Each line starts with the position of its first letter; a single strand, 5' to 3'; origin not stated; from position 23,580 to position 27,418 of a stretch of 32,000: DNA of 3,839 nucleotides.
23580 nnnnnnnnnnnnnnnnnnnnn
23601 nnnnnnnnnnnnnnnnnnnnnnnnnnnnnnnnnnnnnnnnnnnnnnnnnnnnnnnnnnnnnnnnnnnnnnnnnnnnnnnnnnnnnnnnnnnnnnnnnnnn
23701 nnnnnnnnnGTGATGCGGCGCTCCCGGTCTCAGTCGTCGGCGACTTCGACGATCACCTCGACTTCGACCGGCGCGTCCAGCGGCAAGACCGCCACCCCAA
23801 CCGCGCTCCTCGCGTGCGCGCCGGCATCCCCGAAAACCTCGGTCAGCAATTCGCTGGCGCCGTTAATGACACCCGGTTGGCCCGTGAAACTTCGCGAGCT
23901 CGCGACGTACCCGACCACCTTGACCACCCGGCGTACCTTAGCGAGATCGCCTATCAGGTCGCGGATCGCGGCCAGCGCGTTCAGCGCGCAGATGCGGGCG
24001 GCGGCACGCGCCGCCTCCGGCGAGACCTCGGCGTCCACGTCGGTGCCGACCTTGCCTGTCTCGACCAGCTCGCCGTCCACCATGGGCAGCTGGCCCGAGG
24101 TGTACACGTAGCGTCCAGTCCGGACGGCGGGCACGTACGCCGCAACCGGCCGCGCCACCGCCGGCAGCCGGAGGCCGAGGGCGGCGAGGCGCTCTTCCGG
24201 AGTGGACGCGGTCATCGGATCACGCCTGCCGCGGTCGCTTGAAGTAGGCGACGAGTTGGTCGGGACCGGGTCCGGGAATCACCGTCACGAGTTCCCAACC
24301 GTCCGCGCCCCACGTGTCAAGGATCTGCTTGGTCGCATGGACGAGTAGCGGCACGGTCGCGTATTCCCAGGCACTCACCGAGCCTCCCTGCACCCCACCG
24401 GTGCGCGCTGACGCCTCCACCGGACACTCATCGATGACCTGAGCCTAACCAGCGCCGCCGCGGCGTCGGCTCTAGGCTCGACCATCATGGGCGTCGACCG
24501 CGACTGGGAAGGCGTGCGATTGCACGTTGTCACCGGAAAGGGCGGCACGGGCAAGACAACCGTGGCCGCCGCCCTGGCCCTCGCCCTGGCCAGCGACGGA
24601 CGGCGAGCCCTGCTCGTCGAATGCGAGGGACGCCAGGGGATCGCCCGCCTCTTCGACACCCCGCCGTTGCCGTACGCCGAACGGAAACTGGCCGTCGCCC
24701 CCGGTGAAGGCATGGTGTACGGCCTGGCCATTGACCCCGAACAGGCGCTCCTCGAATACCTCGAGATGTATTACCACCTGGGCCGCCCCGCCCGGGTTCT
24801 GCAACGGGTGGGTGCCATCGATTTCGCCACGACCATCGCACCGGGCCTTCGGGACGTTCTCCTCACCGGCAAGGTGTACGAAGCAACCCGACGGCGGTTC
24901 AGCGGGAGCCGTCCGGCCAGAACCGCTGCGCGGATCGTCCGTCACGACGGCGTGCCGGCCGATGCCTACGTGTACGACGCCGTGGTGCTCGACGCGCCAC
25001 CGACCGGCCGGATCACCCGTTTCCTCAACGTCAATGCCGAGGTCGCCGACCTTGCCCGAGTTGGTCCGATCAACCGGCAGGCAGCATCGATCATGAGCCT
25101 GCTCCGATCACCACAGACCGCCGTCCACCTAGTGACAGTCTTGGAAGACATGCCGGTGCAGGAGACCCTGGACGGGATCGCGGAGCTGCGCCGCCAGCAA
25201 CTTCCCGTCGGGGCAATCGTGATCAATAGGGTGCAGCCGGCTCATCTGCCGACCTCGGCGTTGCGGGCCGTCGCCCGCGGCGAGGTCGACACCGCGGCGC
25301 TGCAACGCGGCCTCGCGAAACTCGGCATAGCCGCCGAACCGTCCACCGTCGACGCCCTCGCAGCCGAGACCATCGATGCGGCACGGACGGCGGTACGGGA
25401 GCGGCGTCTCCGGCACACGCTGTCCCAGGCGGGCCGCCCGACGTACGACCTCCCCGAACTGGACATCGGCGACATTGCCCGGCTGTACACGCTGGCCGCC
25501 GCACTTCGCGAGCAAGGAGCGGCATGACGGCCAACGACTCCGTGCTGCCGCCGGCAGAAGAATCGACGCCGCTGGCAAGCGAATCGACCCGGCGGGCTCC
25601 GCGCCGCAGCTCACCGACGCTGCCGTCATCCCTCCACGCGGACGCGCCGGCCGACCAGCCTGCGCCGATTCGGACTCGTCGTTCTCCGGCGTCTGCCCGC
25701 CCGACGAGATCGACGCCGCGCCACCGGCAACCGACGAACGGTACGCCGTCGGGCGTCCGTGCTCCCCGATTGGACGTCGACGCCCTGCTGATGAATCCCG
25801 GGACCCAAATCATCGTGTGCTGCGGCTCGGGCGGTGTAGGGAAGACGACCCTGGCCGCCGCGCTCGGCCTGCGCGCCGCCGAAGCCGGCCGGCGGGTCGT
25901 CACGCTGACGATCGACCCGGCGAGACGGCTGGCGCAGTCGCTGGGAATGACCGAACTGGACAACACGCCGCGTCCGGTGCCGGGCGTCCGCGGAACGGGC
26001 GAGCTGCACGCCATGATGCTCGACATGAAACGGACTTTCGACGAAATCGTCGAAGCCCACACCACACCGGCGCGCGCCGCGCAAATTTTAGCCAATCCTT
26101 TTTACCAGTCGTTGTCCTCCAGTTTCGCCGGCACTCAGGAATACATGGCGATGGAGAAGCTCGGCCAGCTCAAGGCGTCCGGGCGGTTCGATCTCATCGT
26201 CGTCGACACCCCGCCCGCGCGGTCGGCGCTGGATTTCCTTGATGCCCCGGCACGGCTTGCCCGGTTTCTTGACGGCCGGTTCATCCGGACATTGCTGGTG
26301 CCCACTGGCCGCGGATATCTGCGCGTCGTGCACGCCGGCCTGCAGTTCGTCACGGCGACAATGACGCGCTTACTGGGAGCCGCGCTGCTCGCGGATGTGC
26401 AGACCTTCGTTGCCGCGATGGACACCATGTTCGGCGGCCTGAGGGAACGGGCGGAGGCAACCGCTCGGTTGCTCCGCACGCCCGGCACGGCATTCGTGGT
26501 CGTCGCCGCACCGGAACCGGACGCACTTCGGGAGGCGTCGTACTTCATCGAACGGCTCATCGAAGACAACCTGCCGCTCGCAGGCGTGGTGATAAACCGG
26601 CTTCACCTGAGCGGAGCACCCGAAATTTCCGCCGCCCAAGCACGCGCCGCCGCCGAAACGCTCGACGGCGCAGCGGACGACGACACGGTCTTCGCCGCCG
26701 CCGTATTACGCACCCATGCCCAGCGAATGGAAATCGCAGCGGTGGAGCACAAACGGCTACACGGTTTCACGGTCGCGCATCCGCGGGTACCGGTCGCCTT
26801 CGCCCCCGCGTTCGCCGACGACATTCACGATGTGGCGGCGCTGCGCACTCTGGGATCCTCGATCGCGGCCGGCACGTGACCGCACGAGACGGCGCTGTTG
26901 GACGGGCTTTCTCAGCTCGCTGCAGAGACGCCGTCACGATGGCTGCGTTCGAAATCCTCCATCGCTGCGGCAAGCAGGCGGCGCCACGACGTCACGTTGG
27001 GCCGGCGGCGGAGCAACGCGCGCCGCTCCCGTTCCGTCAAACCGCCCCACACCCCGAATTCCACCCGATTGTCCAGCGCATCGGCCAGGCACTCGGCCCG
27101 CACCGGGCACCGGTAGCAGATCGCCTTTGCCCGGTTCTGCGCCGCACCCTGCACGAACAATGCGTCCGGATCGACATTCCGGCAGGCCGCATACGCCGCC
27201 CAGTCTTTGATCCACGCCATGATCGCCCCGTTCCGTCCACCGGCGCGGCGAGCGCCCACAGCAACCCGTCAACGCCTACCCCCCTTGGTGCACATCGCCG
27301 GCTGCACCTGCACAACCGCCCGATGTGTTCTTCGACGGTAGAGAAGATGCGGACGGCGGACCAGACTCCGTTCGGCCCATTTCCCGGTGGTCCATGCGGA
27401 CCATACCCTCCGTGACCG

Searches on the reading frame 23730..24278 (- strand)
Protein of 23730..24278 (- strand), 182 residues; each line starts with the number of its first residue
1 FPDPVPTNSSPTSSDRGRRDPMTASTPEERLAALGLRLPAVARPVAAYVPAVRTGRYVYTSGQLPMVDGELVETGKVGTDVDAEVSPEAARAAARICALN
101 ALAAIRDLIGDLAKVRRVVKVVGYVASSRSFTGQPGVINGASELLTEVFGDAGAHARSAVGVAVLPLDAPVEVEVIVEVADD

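Call 45: search_protein_families(library=pfam, proteins=[window:23730-24278:-], max_evalue=0.001)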
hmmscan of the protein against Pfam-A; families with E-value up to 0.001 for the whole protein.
window:23730-24278:- (182 aa): 2 families
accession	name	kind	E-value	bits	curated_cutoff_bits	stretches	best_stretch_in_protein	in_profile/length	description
PF14588.11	YjgF_endoribonc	-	1e-24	87.5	35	1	28-175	1-144/148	YjgF/chorismate_mutase-like, putative endoribonuclease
PF01042.26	Ribonuc_L-PSP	-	5.1e-17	62.4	27.3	1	44-178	7-120/121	Endoribonuclease L-PSP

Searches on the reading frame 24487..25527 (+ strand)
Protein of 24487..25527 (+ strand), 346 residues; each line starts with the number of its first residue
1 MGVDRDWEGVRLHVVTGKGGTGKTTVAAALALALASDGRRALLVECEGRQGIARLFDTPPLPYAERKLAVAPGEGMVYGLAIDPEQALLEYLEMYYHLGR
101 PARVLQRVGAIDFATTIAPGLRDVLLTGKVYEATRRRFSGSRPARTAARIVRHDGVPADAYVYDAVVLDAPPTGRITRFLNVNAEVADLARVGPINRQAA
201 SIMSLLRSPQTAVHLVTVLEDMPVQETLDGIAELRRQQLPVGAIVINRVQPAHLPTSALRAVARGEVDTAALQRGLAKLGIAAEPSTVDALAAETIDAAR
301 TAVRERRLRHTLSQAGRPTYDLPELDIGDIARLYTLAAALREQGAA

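Call 17: search_protein_families(library=pfam, proteins=[window:24487-25527:+], max_evalue=0.00001)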
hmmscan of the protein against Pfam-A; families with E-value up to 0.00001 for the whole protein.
window:24487-25527:+ (346 aa): 3 families
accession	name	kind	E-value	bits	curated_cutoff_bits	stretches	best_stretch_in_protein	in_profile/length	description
PF02374.21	ArsA_ATPase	-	1.9e-18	67.1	24.3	1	12-197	3-160/305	Anion-transporting ATPase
PF01656.29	CbiA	-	3.6e-09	37.1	25.4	1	14-253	3-87/125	CobQ/CobB/MinD/ParA nucleotide binding domain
PF13614.12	AAA_31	-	6.4e-07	29.9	27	0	14-48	6-40/177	AAA domain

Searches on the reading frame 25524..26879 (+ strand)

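Call 17: search_protein_families(library=pfam, proteins=[window:25524-26879:+], max_evalue=0.00001)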
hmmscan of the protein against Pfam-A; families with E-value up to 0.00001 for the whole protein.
window:25524-26879:+ (451 aa): 4 families
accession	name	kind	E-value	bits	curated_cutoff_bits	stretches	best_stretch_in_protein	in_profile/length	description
PF02374.21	ArsA_ATPase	-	2.6e-25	89.7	24.3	1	95-360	2-245/305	Anion-transporting ATPase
PF01656.29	CbiA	-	1e-09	38.9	25.4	1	96-359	1-82/125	CobQ/CobB/MinD/ParA nucleotide binding domain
PF13614.12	AAA_31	-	9.7e-09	35.8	27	1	96-236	4-132/177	AAA domain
PF10609.15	ParA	-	8.1e-06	25.9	27.1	0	95-131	5-41/246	NUBPL iron-transfer P-loop NTPase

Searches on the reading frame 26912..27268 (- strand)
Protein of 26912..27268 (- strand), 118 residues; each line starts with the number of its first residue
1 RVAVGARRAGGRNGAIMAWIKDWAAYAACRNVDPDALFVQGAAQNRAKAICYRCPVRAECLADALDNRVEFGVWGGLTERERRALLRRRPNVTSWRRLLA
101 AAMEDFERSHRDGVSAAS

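Call 45: search_protein_families(library=pfam, proteins=[window:26912-27268:-], max_evalue=0.001)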
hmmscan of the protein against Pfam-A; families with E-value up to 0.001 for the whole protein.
window:26912-27268:- (118 aa): 1 family
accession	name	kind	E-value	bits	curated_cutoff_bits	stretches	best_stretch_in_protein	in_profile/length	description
PF02467.21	Whib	-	4.5e-26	91.6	23.6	1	23-85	1-65/65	Transcription factor WhiB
